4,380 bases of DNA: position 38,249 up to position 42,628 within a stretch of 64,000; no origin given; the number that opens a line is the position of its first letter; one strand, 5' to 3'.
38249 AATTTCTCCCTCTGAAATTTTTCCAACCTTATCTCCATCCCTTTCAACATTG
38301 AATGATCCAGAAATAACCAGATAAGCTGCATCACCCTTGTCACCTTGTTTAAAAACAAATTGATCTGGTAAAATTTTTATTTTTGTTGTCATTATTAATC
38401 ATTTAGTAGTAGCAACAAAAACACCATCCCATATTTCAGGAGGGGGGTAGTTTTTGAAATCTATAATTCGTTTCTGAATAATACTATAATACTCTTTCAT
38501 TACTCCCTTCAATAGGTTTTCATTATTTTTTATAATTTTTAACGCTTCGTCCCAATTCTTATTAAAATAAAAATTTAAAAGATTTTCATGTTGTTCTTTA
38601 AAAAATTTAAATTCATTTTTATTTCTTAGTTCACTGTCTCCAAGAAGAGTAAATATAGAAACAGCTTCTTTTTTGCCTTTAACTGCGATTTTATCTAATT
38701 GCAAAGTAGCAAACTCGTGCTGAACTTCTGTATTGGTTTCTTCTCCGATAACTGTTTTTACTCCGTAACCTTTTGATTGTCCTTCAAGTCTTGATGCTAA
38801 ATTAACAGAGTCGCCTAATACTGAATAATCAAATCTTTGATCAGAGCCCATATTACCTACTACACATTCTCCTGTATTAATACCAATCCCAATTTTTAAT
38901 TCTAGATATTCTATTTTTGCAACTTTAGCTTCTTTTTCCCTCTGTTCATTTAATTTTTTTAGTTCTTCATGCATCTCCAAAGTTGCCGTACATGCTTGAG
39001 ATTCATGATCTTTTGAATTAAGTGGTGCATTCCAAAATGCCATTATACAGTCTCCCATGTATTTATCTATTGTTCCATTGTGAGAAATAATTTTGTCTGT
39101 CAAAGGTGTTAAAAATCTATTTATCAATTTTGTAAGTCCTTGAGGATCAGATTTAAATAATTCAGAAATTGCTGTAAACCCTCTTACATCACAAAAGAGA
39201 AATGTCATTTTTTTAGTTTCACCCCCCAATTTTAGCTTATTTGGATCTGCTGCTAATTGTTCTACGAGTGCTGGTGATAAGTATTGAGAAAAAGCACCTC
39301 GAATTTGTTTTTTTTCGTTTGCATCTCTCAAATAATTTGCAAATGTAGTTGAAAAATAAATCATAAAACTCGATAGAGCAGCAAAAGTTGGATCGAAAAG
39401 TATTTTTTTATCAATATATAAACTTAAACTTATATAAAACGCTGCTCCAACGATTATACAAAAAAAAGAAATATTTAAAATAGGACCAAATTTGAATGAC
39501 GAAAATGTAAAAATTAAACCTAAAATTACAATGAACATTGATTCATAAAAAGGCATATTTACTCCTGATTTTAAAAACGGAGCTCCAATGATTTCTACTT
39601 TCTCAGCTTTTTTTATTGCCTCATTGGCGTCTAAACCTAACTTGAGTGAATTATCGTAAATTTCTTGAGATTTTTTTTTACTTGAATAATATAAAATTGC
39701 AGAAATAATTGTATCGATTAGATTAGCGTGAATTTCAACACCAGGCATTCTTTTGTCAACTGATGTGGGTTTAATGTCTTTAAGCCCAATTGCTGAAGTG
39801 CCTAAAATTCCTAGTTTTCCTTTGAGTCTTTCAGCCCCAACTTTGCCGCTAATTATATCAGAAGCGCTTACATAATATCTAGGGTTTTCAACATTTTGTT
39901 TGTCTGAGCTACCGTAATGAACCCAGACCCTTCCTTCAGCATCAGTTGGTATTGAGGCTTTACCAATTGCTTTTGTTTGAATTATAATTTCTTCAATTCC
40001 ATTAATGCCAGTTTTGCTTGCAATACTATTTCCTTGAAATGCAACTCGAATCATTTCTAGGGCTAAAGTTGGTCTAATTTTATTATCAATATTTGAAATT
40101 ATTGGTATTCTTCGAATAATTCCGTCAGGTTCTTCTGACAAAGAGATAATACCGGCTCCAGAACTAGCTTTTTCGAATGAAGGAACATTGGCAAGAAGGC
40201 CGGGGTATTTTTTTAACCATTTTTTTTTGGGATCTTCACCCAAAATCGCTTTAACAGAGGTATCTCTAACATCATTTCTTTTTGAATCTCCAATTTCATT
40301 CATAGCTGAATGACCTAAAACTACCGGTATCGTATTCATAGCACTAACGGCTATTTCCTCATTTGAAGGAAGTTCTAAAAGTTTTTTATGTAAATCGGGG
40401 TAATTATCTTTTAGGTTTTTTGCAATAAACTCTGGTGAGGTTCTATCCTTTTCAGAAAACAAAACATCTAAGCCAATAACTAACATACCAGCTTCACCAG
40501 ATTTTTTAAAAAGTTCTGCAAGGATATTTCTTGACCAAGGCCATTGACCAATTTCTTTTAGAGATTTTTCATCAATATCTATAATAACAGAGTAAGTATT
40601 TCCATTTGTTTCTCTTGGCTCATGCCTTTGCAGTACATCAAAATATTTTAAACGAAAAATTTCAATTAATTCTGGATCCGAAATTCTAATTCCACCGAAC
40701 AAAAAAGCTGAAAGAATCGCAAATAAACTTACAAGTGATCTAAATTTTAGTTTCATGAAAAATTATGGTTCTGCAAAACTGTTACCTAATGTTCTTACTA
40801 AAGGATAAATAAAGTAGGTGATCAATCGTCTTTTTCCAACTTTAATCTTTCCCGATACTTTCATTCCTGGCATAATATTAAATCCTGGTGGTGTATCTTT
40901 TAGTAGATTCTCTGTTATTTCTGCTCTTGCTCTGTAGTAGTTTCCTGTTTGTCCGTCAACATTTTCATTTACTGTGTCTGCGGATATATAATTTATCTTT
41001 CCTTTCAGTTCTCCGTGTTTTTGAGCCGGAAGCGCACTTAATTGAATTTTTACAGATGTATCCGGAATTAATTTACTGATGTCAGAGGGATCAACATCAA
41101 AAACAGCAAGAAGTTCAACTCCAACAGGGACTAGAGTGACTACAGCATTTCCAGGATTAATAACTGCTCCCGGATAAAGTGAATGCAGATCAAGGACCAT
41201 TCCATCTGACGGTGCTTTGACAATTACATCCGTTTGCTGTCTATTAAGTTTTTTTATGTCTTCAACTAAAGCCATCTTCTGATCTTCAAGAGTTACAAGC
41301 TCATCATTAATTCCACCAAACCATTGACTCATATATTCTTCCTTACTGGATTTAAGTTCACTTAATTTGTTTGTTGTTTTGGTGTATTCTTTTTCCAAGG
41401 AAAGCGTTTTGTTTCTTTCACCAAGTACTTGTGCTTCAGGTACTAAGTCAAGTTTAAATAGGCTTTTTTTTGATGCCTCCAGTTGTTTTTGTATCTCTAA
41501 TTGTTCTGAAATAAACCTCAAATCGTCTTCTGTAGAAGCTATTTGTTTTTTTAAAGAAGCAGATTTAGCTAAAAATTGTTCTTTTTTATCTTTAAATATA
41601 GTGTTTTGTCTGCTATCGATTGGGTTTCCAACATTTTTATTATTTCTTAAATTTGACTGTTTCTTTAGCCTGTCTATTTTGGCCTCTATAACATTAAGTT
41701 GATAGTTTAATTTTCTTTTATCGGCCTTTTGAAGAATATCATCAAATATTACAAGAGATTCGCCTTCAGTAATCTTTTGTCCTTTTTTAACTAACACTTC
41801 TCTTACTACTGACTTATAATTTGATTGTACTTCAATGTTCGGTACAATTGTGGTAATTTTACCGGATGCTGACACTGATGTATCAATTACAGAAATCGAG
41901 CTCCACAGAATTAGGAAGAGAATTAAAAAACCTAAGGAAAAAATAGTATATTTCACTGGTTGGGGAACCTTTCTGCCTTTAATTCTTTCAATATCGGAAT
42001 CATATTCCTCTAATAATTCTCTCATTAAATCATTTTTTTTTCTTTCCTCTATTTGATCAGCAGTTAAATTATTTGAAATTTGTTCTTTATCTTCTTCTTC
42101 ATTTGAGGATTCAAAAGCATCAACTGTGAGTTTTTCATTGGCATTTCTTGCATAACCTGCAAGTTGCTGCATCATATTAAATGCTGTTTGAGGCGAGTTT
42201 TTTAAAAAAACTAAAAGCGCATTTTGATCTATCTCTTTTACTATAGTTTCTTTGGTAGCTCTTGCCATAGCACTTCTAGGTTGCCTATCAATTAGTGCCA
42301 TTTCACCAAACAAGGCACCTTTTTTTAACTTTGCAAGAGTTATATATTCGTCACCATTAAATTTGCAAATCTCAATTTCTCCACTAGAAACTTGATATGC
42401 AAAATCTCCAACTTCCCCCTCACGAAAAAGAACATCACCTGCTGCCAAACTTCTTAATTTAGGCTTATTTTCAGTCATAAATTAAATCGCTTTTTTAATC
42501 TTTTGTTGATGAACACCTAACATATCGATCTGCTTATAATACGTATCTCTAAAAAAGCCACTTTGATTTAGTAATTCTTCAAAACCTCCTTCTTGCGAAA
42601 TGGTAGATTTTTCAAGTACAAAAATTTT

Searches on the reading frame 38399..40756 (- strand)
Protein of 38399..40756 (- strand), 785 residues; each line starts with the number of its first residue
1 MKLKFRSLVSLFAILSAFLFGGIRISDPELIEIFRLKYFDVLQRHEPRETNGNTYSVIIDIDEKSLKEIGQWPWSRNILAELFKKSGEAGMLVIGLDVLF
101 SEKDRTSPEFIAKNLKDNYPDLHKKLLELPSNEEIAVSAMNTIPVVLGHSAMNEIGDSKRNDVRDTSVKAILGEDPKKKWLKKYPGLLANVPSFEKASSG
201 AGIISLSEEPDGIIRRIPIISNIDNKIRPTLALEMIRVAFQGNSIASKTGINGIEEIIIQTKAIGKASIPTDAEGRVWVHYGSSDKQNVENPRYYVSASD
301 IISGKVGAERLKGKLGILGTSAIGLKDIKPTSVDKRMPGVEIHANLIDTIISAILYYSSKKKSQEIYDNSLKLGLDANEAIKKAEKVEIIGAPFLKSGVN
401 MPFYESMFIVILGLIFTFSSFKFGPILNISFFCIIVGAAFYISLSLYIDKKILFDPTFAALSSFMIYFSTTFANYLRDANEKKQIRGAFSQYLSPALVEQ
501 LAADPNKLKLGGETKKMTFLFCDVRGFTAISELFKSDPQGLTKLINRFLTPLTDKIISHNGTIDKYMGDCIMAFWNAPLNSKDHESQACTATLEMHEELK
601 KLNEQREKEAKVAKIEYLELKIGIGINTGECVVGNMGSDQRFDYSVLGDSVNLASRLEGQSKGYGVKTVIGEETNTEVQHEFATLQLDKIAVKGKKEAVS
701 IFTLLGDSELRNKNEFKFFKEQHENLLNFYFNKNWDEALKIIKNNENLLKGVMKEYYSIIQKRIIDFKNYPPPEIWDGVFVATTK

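Call 5: search_protein_families(library=pfam, proteins=[window:38399-40756:-], max_evalue=0.01)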
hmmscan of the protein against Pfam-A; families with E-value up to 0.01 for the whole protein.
window:38399-40756:- (785 aa): 2 families
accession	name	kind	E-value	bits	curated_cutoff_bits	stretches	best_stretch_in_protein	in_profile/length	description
PF05226.16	CHASE2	-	1.8e-46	159.2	26.3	1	22-358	8-229/257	CHASE2 domain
PF00211.25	Guanylate_cyc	-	4.6e-22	78.9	21.9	1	514-699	6-177/183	Adenylate and Guanylate cyclase catalytic domain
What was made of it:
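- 38399..40756 (-): CHASE2 sensor fused to a class III nucleotidyl cyclase. PF05226 + PF00211 (call 5).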

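Call 6: search_protein_families(library=ncbifam, proteins=[window:38399-40756:-], max_evalue=0.01)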
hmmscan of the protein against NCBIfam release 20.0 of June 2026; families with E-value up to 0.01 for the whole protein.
window:38399-40756:- (785 aa): 1 family
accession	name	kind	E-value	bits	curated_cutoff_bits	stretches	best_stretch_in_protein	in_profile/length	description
TIGR03903.1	TOMM_kin_cyc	equivalog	6.8e-05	20.9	705.75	1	509-711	280-469/1267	TOMM system kinase/cyclase fusion protein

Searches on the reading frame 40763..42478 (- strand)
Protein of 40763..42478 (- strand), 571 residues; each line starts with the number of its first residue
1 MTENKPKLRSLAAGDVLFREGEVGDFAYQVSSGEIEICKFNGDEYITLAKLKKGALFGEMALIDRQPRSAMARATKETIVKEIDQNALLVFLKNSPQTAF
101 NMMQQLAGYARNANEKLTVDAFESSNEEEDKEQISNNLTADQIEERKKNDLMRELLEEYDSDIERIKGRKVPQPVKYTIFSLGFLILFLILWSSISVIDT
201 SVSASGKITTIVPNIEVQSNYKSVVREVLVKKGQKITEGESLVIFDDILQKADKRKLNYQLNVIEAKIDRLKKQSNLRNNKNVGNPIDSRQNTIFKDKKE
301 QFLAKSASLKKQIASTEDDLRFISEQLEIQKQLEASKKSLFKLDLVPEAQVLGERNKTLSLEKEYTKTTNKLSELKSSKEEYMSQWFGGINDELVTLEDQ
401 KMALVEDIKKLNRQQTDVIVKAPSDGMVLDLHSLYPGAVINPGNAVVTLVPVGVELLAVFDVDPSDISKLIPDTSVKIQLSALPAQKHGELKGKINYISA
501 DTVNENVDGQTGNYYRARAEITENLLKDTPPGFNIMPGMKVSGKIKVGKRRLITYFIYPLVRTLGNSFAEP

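Call 5: search_protein_families(library=pfam, proteins=[window:40763-42478:-], max_evalue=0.01)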
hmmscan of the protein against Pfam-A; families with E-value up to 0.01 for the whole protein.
window:40763-42478:- (571 aa): 3 families
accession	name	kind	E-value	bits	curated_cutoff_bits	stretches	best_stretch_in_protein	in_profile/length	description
PF00027.35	cNMP_binding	-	2.2e-18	66.4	27.5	1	9-94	2-88/89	Cyclic nucleotide-binding domain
PF13437.12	HlyD_3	-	2.7e-13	51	22.2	1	420-525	2-97/106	HlyD family secretion protein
PF16576.10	HlyD_D23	-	2.1e-08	34.1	30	1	379-500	77-186/214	Barrel-sandwich domain of CusB or HlyD membrane-fusion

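Call 6: search_protein_families(library=ncbifam, proteins=[window:40763-42478:-], max_evalue=0.01)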
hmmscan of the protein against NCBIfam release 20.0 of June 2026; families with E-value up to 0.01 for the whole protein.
window:40763-42478:- (571 aa): 13 families
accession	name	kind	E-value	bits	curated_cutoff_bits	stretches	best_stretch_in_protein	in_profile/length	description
TIGR01843.1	type_I_hlyD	subfamily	2.5e-61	207.9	208.65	1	177-570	6-421/422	HlyD family type I secretion periplasmic adaptor subunit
TIGR03794.1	NHLM_micro_HlyD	equivalog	8.5e-12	44.7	156.2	1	179-501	23-339/421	NHLP bacteriocin system secretion protein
TIGR02971.1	heterocyst_DevB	subfamily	1.3e-10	41.3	129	1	219-492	21-276/327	ABC exporter membrane fusion protein, DevB family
TIGR01730.1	RND_mfp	subfamily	8.3e-10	38.1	94.9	2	407-549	124-248/322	efflux RND transporter periplasmic adaptor subunit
NF008732.0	PRK11753.1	equivalog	6e-09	35.7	266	1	11-122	28-141/214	cAMP-activated global transcriptional regulator CRP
NF058543.1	ActPatMycb56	equivalog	3e-08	32.9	460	1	11-91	24-104/317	acetyltransferase Pat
TIGR03896.1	cyc_nuc_ocin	subfamily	7.3e-08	32.1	161.05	1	8-106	163-262/317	bacteriocin-type transport-associated protein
TIGR00998.1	8a0101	subfamily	5.5e-07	28.8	390.8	1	215-500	43-283/334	EmrA/EmrK family multidrug efflux transporter periplasmic adaptor subunit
TIGR01000.1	bacteriocin_acc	subfamily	5.5e-07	28.8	258.85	2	183-313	29-161/457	bacteriocin secretion accessory protein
NF002939.0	PRK03598.1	equivalog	1.8e-05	24.1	393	1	362-500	149-282/332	secretion protein HlyD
NF006901.0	PRK09392.1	equivalog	0.00016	21.1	211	1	11-117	35-141/236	transcriptional activator FtrB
TIGR00999.1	8a0102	subfamily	0.001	18.2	319.3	0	400-500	73-169/271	CzcB/NccB family metal efflux transporter periplasmic adaptor subunit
NF007785.0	PRK10476.1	equivalog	0.0019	17.1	376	0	396-452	191-242/347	multidrug transporter subunit MdtN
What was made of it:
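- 40763..42478 (-): Membrane-fusion protein (HlyD family) with an N-terminal cytoplasmic cyclic-nucleotide-binding domain (FGEMAL...PRSA cassette intact). PF00027 over residues 9-94 plus HlyD_3 and TIGR01843 (calls 5, 6).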

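Call 80: find_homologous_proteins(query=window:40763-42478:-, max_evalue=1e-10)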
Query window:40763-42478:- (571 aa): 555 proteins with E <= 1e-10 among 8000 candidates; the best 120 are listed.
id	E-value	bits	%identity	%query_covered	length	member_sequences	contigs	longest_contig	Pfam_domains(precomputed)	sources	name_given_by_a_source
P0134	0.0e+0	1227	100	100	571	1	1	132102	PF26002.1,PF00027.36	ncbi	-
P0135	0.0e+0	1224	100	100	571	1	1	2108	PF26002.1,PF00027.36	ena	-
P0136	0.0e+0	1219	99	100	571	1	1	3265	PF26002.1,PF00027.36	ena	-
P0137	0.0e+0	1213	98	100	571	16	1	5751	PF26002.1,PF00027.36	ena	-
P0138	0.0e+0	1196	97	100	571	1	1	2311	PF26002.1,PF00027.36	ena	-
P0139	0.0e+0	1193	97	100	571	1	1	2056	PF26002.1,PF00027.36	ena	-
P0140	0.0e+0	1144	92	100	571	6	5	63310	PF26002.1,PF00027.36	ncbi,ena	-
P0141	0.0e+0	1051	85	100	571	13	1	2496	PF26002.1,PF00027.36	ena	-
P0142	0.0e+0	1027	83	99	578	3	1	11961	PF26002.1,PF00027.36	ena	-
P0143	0.0e+0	1022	83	100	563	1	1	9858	PF26002.1,PF00027.36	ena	-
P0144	0.0e+0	1019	82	99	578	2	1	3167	PF26002.1,PF00027.36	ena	-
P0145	0.0e+0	1012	81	100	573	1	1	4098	PF26002.1,PF00027.36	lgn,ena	-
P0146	0.0e+0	1011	81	100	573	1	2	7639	PF26002.1,PF00027.36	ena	-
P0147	1.0e-294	996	79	100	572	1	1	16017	PF26002.1,PF00027.36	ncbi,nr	ncbi:HlyD family type I secretion periplasmic adaptor subunit [Rickettsiales bacterium]|nr:HlyD fami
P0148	1.2e-294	996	79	100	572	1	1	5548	PF25984.1,PF26002.1,PF00027.36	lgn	-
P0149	1.8e-294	996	79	100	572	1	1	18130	PF25984.1,PF26002.1,PF00027.36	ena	-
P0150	1.5e-293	992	79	100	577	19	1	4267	PF26002.1,PF00027.36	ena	-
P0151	1.6e-291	986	79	100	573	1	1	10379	PF25984.1,PF26002.1,PF00027.36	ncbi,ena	-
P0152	1.1e-290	983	79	99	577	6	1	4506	PF25973.1,PF26002.1,PF00027.36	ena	-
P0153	6.6e-289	977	79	100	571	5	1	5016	PF26002.1,PF00027.36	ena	-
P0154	1.4e-288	976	77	100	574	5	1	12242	PF26002.1,PF00027.36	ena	-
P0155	2.0e-288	976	79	100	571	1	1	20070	PF26002.1,PF00027.36,PF26077.1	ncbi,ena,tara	tara:strand:+ start:545 stop:2260 length:1716 start_codon:yes stop_codon:yes gene_type:complete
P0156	1.8e-282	956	76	100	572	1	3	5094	PF25973.1,PF26002.1,PF00027.36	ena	-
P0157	1.3e-281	953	76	100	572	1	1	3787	PF25973.1,PF25984.1,PF26002.1,PF00027.36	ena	-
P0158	4.3e-281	951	75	100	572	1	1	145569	PF25973.1,PF25984.1,PF26002.1,PF00027.36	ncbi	-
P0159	6.4e-281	951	76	100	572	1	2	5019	PF25973.1,PF25984.1,PF26002.1,PF00027.36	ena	-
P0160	1.2e-280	950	75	100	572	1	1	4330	PF25973.1,PF25984.1,PF26002.1,PF00027.36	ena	-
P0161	7.8e-280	947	75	100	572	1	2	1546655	PF25973.1,PF25984.1,PF26002.1,PF00027.36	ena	-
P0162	1.1e-279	947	75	100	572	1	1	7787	PF25973.1,PF25984.1,PF26002.1,PF00027.36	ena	-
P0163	1.2e-279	947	75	100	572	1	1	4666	PF25973.1,PF25984.1,PF26002.1,PF00027.36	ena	-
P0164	1.2e-279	947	75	100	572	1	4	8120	PF25973.1,PF25984.1,PF26002.1,PF00027.36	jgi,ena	-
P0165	1.3e-279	947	75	100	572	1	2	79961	PF26002.1,PF00027.36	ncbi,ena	-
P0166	1.4e-279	946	75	100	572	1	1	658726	PF25973.1,PF25984.1,PF26002.1,PF00027.36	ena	-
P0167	1.7e-279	946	75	100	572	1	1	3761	PF25973.1,PF25984.1,PF26002.1,PF00027.36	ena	-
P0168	1.8e-279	946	75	100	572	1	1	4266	PF25973.1,PF25984.1,PF26002.1,PF00027.36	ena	-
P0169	1.8e-279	946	75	100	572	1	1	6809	PF25973.1,PF25984.1,PF26002.1,PF00027.36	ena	-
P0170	1.8e-279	946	75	100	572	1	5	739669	PF25973.1,PF25984.1,PF26002.1,PF00027.36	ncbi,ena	-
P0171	2.1e-279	946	77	99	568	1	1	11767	PF26002.1,PF00027.36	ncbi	-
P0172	2.2e-279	946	77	99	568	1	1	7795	PF25984.1,PF26002.1,PF00027.36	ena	-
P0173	2.2e-279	946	76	99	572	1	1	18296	PF25973.1,PF25984.1,PF26002.1,PF00027.36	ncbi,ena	-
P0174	2.4e-279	946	75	100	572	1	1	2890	PF25973.1,PF25984.1,PF26002.1,PF00027.36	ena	-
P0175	2.5e-279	946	75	100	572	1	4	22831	PF25973.1,PF25984.1,PF26002.1,PF00027.36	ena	-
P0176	2.8e-279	945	75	100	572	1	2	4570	PF25973.1,PF25984.1,PF26002.1,PF00027.36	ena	-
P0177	2.8e-279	945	74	100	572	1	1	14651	PF25973.1,PF25984.1,PF26002.1,PF00027.36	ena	-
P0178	2.9e-279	945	75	100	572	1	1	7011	PF26002.1,PF00027.36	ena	-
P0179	3.0e-279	945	76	99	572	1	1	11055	PF25973.1,PF25984.1,PF26002.1,PF00027.36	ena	-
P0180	3.9e-279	945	74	100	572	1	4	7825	PF25973.1,PF25984.1,PF26002.1,PF00027.36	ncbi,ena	-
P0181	4.0e-279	945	75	100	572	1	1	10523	PF25973.1,PF25984.1,PF26002.1,PF00027.36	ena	-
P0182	5.0e-279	945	77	99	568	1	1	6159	PF26002.1,PF00027.36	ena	-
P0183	5.2e-279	944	77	99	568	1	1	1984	PF26002.1,PF00027.36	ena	-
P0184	5.4e-279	944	75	100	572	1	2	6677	PF25973.1,PF25984.1,PF26002.1,PF00027.36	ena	-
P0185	9.2e-279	944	77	99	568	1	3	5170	PF26002.1,PF00027.36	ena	-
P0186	1.2e-278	943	77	99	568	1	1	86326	PF26002.1,PF00027.36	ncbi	-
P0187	1.3e-278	943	77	99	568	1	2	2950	PF26002.1,PF00027.36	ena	-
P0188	1.8e-278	943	75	100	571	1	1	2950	PF25984.1,PF26002.1,PF00027.36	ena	-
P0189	3.5e-278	942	77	99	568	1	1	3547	PF25984.1,PF26002.1,PF25919.1,PF00027.36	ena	-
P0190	2.0e-277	939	75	100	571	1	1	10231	PF25973.1,PF25984.1,PF26002.1,PF00027.36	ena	-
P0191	2.5e-277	939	75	100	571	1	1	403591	PF25984.1,PF26002.1,PF00027.36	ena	-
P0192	5.4e-277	938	75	100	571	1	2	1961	PF25973.1,PF25984.1,PF26002.1,PF00027.36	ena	-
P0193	1.9e-275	933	74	99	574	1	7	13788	PF25973.1,PF25984.1,PF26002.1,PF00027.36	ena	-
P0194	4.5e-275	931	74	99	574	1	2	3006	PF25973.1,PF25984.1,PF26002.1,PF00027.36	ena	-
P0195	4.7e-275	931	74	99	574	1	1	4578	PF25973.1,PF25984.1,PF26002.1,PF00027.36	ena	-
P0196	5.8e-275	931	75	99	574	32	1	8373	PF25973.1,PF26002.1,PF00027.36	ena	-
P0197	8.0e-275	931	74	99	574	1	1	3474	PF25973.1,PF25984.1,PF26002.1,PF00027.36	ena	-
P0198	1.0e-274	930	74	99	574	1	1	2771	PF25973.1,PF25984.1,PF26002.1,PF00027.36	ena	-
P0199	1.1e-274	930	74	99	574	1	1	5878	PF25973.1,PF25984.1,PF26002.1,PF00027.36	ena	-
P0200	1.4e-274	930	74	99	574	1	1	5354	PF25973.1,PF25984.1,PF26002.1,PF00027.36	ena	-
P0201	2.8e-274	929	74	99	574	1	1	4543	PF25973.1,PF25984.1,PF26002.1,PF00027.36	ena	-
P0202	3.7e-274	928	74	99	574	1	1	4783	PF25973.1,PF25984.1,PF26002.1,PF00027.36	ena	-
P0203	6.2e-273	924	74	99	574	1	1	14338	PF25973.1,PF25984.1,PF26002.1,PF00027.36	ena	-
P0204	3.4e-272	922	74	99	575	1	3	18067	PF25973.1,PF25984.1,PF26002.1,PF00027.36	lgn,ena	-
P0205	7.6e-272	921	74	99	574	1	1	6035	PF25973.1,PF25984.1,PF26002.1,PF00027.36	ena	-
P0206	8.2e-272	921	74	99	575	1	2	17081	PF25973.1,PF25984.1,PF26002.1,PF00027.36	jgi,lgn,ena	-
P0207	9.3e-272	921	74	99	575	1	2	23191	PF25973.1,PF25984.1,PF26002.1,PF00027.36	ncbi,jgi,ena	-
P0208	1.6e-271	920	74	99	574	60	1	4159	PF25973.1,PF25984.1,PF26002.1,PF00027.36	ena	-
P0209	2.7e-271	919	74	99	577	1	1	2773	PF26002.1,PF00027.36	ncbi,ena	-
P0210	5.3e-271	918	74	99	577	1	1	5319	PF25973.1,PF26002.1,PF00027.36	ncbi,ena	-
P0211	5.6e-271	918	74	99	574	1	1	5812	PF25973.1,PF25984.1,PF26002.1,PF00027.36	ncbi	-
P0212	1.0e-270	917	73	99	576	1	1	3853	PF25973.1,PF25984.1,PF26002.1,PF00027.36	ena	-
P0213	1.1e-270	917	74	99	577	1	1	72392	PF25973.1,PF26002.1,PF00027.36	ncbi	-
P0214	1.1e-270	917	73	99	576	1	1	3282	PF25973.1,PF25984.1,PF26002.1,PF00027.36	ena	-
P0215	1.1e-270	917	73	100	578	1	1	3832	PF26002.1,PF25935.1,PF00027.36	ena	-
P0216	2.1e-270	916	73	100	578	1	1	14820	PF26002.1,PF25935.1,PF00027.36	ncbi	-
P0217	3.4e-270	915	72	100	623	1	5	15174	PF25973.1,PF25984.1,PF26002.1,PF00027.36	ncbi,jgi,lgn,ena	-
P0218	3.9e-270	915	73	99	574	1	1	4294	PF25973.1,PF25984.1,PF26002.1,PF00027.36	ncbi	-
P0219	7.4e-270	914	73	99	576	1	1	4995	PF25973.1,PF25984.1,PF26002.1,PF00027.36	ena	-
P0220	7.9e-270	914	73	99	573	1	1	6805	PF25973.1,PF25984.1,PF26002.1,PF00027.36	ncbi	-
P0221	8.5e-270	914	73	99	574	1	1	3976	PF25973.1,PF25984.1,PF26002.1,PF00027.36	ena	-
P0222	1.3e-269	913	72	100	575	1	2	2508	PF25973.1,PF26002.1,PF00027.36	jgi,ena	-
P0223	1.9e-269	913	73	99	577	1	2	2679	PF26002.1,PF00027.36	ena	-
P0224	2.8e-269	912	73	99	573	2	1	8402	PF25973.1,PF25984.1,PF26002.1,PF25919.1,PF00027.36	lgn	-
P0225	3.3e-269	912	72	99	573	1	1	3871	PF25973.1,PF25984.1,PF26002.1,PF00027.36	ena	-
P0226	3.6e-269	912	73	99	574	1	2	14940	PF25973.1,PF25984.1,PF26002.1,PF25935.1,PF00027.36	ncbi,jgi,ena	-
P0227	4.1e-269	912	73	99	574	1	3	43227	PF25973.1,PF26002.1,PF25935.1,PF00027.36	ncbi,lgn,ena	-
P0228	5.1e-269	912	73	99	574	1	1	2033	PF25973.1,PF26002.1,PF25935.1,PF00027.36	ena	-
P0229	6.1e-269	911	73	99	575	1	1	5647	PF25994.1,PF25973.1,PF26002.1,PF25935.1,PF00027.36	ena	-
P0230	1.0e-268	910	73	99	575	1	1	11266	PF25994.1,PF25973.1,PF25984.1,PF26002.1,PF25935.1,PF00027.36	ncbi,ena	-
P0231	1.4e-268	910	73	99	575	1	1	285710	PF25973.1,PF25984.1,PF26002.1,PF25935.1,PF00027.36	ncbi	-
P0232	1.4e-268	910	73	99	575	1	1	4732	PF25973.1,PF25984.1,PF26002.1,PF25935.1,PF00027.36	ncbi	-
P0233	1.5e-268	910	73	99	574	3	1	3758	PF25973.1,PF25984.1,PF26002.1,PF00027.36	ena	-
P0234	1.7e-268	910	73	99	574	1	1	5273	PF25984.1,PF26002.1,PF00027.36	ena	-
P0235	1.9e-268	910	72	99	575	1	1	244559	PF25973.1,PF26002.1,PF25935.1,PF00027.36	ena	-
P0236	2.0e-268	910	73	99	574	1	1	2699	PF25973.1,PF25984.1,PF26002.1,PF00027.36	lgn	-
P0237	2.4e-268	909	73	99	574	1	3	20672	PF25973.1,PF25984.1,PF26002.1,PF00027.36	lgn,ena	-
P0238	2.5e-268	909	73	99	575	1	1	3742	PF25994.1,PF25973.1,PF25984.1,PF26002.1,PF25935.1,PF00027.36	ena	-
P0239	3.8e-268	909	73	99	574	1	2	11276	PF25973.1,PF25984.1,PF26002.1,PF00027.36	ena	-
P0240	3.8e-268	909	73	99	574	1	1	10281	PF25973.1,PF25984.1,PF26002.1,PF00027.36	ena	-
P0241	4.1e-268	909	73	99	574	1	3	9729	PF26002.1,PF00027.36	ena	-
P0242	4.2e-268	908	73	99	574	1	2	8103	PF25973.1,PF25984.1,PF26002.1,PF25935.1,PF00027.36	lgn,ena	-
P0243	4.3e-268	908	73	100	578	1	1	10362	PF26002.1,PF25935.1,PF00027.36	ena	-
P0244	4.4e-268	908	73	99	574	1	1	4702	PF26002.1,PF00027.36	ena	-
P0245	5.3e-268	908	73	99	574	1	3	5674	PF25973.1,PF26002.1,PF00027.36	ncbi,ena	-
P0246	6.6e-268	908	72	99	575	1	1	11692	PF25994.1,PF25973.1,PF25984.1,PF26002.1,PF25935.1,PF00027.36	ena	-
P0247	7.3e-268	908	72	99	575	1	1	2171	PF25973.1,PF26002.1,PF00027.36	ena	-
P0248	7.3e-268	908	73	99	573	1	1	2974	PF25994.1,PF25973.1,PF25984.1,PF26002.1,PF25919.1,PF00027.36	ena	-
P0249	7.6e-268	908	73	99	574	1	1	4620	PF25984.1,PF26002.1,PF25935.1,PF25917.1,PF00027.36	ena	-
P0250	9.2e-268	907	72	99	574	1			PF25973.1,PF25984.1,PF26002.1,PF00027.36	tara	tara:strand:+ start:2971 stop:4695 length:1725 start_codon:yes stop_codon:yes gene_type:complete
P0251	1.0e-267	907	72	99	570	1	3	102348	PF25973.1,PF25984.1,PF26002.1,PF00027.36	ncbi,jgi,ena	-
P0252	1.4e-267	907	73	99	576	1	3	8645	PF25973.1,PF25984.1,PF26002.1,PF25935.1,PF00027.36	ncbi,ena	-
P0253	1.6e-267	907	72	99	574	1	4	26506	PF25973.1,PF25984.1,PF26002.1,PF25935.1,PF00027.36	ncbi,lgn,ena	-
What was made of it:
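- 40763..42478 (-): 555 clusters match the MFP at E<=1e-10, and all 120 listed carry the cNMP-binding + HlyD fusion (call 80).
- Tried and rejected: One MFP homolog is labelled 'Rickettsiales bacterium' (call 80).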
